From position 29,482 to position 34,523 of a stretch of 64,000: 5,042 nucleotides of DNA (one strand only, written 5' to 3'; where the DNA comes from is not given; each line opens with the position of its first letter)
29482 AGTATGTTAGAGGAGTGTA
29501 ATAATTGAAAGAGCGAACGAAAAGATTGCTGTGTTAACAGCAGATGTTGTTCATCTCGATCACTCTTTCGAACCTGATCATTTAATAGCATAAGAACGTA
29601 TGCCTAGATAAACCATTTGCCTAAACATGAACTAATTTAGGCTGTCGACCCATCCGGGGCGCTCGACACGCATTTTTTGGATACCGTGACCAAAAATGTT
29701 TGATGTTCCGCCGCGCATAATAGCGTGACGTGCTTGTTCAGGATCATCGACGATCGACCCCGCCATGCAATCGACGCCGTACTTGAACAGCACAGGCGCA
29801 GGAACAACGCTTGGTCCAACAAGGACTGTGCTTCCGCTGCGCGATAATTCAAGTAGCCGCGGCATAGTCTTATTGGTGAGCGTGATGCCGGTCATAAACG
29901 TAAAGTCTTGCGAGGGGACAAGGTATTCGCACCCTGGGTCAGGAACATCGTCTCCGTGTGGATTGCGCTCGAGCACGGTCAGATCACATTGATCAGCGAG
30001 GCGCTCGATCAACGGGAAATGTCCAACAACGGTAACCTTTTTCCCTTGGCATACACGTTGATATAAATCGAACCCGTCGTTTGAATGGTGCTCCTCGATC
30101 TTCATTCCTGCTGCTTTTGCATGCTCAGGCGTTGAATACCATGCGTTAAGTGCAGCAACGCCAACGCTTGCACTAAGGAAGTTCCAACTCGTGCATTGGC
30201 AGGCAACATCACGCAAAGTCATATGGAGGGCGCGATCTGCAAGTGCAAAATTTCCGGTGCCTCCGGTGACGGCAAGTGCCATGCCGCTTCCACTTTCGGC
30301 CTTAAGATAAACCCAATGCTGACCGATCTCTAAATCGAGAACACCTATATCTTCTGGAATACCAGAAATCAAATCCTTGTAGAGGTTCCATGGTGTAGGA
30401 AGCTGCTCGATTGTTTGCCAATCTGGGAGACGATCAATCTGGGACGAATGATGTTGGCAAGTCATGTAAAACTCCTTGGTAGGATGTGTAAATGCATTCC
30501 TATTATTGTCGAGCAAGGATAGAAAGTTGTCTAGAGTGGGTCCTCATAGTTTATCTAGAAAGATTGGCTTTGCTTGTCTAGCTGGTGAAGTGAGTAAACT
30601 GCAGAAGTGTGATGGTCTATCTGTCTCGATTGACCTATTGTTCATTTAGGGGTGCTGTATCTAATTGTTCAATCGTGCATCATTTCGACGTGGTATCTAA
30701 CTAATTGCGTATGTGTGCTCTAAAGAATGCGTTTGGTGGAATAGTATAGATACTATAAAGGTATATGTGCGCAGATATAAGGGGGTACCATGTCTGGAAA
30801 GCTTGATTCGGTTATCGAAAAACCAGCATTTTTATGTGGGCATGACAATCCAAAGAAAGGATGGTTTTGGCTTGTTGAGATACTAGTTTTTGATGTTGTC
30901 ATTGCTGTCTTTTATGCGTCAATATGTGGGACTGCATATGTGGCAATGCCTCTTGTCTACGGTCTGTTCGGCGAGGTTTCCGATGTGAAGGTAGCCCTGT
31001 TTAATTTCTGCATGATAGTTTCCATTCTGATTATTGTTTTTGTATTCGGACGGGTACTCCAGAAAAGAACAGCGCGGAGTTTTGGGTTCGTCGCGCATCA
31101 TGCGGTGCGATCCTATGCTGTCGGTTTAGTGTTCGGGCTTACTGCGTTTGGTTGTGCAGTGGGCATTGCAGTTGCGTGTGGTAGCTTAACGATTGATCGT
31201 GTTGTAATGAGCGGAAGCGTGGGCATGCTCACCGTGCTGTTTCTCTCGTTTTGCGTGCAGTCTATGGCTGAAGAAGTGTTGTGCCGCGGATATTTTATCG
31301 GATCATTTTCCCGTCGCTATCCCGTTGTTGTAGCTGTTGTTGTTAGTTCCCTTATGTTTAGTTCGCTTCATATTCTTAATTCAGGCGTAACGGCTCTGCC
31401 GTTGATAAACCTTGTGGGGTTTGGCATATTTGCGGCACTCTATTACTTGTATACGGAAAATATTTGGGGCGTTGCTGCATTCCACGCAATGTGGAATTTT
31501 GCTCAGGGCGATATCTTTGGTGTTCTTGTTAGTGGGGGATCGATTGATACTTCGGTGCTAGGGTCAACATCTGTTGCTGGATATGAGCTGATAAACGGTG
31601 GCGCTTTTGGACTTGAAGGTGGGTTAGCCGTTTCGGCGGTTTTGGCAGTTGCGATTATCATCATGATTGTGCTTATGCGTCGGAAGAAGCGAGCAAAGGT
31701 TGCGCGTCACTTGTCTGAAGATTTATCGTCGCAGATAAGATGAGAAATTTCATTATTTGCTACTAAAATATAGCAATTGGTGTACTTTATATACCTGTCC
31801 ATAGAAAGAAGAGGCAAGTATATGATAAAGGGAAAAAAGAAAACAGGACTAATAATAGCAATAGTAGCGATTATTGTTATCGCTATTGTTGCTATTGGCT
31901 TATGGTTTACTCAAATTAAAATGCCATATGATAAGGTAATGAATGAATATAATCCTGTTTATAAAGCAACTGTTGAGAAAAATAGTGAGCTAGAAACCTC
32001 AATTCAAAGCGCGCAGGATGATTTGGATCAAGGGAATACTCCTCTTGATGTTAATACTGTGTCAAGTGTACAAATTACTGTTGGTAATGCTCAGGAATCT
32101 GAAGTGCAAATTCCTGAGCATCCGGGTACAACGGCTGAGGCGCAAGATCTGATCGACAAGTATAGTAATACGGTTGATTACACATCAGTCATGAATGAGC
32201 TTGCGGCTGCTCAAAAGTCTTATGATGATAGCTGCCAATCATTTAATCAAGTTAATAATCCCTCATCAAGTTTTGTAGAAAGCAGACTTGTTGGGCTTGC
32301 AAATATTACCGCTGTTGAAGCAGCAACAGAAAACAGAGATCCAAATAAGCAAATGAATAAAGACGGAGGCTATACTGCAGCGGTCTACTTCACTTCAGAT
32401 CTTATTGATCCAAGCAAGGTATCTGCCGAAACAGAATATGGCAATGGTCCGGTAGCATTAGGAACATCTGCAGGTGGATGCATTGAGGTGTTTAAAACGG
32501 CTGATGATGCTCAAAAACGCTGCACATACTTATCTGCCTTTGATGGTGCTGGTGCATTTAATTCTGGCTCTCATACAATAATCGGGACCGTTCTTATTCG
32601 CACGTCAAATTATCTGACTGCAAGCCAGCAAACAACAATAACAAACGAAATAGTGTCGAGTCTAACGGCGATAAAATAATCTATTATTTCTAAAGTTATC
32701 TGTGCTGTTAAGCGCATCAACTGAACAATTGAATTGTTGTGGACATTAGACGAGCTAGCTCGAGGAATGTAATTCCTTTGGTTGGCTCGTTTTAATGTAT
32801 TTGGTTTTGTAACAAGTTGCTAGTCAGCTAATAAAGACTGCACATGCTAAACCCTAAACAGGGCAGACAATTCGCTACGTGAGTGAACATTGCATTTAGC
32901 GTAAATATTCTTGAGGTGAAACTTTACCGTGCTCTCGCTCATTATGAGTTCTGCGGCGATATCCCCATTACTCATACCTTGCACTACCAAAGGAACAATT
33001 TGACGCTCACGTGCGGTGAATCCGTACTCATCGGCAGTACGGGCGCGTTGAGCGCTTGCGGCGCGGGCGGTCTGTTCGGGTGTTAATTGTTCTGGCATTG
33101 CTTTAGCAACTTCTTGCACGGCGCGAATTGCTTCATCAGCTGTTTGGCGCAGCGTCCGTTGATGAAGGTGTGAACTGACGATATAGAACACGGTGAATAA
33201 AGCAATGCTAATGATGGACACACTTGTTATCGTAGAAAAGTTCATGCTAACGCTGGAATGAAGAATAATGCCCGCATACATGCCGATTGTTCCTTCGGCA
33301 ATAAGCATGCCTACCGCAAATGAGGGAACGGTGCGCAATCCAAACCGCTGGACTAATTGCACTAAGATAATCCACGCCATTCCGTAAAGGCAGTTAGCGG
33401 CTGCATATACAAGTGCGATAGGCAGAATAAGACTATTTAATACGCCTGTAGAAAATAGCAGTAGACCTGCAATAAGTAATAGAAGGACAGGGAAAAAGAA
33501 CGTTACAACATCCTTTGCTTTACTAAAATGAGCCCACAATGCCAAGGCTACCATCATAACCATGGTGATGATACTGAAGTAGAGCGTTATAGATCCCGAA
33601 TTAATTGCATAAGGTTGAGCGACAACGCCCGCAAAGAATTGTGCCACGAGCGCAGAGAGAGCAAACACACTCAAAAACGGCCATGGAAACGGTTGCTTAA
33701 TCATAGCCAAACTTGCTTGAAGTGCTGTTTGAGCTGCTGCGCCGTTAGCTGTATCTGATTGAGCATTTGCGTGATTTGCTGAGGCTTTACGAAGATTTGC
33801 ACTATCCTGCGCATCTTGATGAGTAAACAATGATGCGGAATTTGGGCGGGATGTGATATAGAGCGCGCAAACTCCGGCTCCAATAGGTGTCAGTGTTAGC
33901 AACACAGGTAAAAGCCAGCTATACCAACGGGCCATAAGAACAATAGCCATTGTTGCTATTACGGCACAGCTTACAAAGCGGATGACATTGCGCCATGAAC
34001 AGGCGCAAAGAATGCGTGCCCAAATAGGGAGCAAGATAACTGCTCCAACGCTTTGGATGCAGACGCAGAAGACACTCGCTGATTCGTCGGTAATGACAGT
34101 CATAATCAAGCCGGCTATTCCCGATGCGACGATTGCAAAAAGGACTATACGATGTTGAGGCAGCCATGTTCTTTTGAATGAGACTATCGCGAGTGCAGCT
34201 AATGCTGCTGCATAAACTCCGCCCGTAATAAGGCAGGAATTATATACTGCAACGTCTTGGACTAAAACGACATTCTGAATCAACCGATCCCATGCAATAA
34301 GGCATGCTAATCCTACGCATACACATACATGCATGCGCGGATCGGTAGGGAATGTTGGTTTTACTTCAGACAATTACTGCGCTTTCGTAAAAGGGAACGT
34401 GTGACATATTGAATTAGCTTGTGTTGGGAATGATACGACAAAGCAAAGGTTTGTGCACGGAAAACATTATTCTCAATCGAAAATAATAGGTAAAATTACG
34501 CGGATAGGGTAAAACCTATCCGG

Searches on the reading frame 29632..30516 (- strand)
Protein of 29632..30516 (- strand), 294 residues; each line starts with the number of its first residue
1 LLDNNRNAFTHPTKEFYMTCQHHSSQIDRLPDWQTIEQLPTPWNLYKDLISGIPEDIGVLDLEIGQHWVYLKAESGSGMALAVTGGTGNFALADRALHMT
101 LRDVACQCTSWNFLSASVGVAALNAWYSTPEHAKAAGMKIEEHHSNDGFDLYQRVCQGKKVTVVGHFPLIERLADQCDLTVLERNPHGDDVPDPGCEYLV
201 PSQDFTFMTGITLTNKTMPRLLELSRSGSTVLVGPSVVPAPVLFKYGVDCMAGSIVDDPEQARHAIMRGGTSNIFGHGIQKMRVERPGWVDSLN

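Call 89: search_protein_families(library=pfam, proteins=[window:29632-30516:-], max_evalue=0.001)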
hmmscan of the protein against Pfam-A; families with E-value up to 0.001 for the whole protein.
window:29632-30516:- (294 aa): 2 families
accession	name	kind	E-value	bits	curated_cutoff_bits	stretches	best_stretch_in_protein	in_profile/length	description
PF04016.18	DUF364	-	5.5e-35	120.6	23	1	147-284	1-146/147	Putative heavy-metal chelation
PF13938.11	DUF4213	-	2.8e-12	47.1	23.5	1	46-127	1-75/75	Putative heavy-metal chelation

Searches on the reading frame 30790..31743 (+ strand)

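Call 22: search_protein_families(library=pfam, proteins=[window:30790-31743:+], max_evalue=0.001)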
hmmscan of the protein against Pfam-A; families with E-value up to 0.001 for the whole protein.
window:30790-31743:+ (317 aa): 1 family
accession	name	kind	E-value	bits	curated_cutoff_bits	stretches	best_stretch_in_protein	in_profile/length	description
PF02517.21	Rce1-like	-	5.3e-17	62.3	22.4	1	146-237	4-92/93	Type II CAAX prenyl endopeptidase Rce1-like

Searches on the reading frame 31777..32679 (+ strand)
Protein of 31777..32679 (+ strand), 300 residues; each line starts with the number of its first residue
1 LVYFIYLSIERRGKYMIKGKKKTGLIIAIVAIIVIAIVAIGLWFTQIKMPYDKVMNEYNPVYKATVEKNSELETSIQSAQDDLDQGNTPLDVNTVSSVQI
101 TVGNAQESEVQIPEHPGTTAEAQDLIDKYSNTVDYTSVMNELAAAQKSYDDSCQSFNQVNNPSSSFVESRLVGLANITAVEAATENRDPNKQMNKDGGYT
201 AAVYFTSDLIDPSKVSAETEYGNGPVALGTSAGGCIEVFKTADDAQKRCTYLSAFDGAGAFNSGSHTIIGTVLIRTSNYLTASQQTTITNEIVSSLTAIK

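Call 22: search_protein_families(library=pfam, proteins=[window:31777-32679:+], max_evalue=0.001)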
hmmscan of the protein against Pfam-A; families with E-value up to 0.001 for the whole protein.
window:31777-32679:+ (300 aa): 1 family
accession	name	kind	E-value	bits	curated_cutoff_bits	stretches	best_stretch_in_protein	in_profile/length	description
PF20187.3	DUF6550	-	0.00073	20.3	27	1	20-124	7-113/190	Family of unknown function (DUF6550)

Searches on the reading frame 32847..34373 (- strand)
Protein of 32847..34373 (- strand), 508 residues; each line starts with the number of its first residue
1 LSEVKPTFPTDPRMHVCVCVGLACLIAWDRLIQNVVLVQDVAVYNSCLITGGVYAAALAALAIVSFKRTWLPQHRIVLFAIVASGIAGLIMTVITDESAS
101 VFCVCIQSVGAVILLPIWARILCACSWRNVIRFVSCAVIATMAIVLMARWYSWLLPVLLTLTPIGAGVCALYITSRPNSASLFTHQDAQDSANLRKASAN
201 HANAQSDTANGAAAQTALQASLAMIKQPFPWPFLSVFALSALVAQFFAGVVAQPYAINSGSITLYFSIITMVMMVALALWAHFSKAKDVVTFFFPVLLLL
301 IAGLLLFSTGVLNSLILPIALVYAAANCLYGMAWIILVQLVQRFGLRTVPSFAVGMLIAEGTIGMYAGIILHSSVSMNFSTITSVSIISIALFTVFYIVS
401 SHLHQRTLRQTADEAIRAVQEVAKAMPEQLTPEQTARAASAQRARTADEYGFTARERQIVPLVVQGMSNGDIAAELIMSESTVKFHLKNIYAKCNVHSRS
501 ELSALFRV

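Call 22: search_protein_families(library=pfam, proteins=[window:32847-34373:-], max_evalue=0.001)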
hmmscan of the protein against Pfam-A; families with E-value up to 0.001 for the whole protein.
window:32847-34373:- (508 aa): 2 families
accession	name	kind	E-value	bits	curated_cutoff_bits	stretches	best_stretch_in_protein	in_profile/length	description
PF00196.25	GerE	-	7e-17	61.2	23.5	1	452-502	3-53/57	Bacterial regulatory proteins, luxR family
PF08281.18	Sigma70_r4_2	-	3.2e-05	23.9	25.7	1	454-494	13-54/54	Sigma-70, region 4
